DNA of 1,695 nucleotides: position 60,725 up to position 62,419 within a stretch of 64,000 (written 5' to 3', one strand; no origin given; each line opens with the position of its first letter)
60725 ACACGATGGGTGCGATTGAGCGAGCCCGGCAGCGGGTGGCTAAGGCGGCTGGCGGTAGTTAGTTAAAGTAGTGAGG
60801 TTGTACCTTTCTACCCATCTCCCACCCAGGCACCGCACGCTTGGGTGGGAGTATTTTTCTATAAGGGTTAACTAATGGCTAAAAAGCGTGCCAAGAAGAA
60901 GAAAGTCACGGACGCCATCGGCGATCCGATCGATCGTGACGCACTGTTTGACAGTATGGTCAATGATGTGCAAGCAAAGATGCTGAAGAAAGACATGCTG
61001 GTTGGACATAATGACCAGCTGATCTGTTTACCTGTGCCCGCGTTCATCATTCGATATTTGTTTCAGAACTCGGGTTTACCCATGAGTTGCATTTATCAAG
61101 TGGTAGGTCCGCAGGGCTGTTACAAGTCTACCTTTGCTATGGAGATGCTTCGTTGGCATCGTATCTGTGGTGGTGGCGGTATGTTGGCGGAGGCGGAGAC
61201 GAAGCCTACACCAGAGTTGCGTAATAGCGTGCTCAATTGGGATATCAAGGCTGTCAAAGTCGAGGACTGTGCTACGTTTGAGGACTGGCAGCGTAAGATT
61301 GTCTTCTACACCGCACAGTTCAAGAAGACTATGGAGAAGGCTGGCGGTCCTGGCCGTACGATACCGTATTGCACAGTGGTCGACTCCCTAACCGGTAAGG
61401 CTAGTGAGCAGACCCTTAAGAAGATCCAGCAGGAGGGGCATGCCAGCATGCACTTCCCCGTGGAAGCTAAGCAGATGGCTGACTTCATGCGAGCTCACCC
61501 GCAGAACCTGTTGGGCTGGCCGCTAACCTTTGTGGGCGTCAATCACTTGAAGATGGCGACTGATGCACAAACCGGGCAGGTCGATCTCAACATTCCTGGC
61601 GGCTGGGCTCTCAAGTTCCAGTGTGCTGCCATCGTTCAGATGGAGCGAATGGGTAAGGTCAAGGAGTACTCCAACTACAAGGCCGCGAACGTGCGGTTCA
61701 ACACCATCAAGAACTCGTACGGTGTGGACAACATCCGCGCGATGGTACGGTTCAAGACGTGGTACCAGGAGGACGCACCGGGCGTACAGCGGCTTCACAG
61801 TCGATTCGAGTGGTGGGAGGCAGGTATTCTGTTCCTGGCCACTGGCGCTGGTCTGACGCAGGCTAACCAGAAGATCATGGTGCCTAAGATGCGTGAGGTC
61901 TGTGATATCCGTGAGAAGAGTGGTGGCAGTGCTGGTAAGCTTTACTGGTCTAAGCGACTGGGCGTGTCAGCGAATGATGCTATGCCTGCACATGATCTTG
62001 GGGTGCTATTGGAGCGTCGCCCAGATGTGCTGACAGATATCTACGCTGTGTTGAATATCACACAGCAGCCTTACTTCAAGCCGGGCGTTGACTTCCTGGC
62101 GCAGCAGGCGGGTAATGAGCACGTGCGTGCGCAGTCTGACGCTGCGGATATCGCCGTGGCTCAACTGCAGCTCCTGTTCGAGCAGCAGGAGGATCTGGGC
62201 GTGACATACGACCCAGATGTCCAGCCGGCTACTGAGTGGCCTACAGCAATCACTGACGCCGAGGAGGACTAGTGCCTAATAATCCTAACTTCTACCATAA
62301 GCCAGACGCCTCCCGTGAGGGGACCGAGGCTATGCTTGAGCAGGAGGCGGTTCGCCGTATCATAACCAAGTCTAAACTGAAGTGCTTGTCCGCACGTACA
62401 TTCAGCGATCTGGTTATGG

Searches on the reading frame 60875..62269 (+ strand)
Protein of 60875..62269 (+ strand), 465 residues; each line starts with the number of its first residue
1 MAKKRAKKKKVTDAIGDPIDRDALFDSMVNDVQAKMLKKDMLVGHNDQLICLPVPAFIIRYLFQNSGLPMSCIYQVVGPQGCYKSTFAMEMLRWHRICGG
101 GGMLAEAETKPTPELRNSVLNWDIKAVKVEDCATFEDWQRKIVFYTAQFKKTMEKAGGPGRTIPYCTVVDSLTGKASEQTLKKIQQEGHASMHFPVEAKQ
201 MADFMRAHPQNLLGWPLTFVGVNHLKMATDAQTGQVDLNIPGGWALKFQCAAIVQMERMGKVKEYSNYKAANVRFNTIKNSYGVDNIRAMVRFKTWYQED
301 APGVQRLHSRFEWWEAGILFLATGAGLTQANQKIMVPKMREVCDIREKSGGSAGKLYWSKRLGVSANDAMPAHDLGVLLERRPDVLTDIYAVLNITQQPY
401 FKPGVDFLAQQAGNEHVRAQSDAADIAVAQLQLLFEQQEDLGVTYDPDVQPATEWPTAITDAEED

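Call 39: search_protein_families(library=pfam, proteins=[window:60875-62269:+], max_evalue=0.001)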
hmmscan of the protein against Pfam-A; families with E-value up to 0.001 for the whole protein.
window:60875-62269:+ (465 aa): 1 family
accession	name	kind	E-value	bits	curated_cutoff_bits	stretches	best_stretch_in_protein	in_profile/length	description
PF00154.27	RecA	-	0.00091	19.2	27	0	191-282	154-244/262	recA bacterial DNA recombination protein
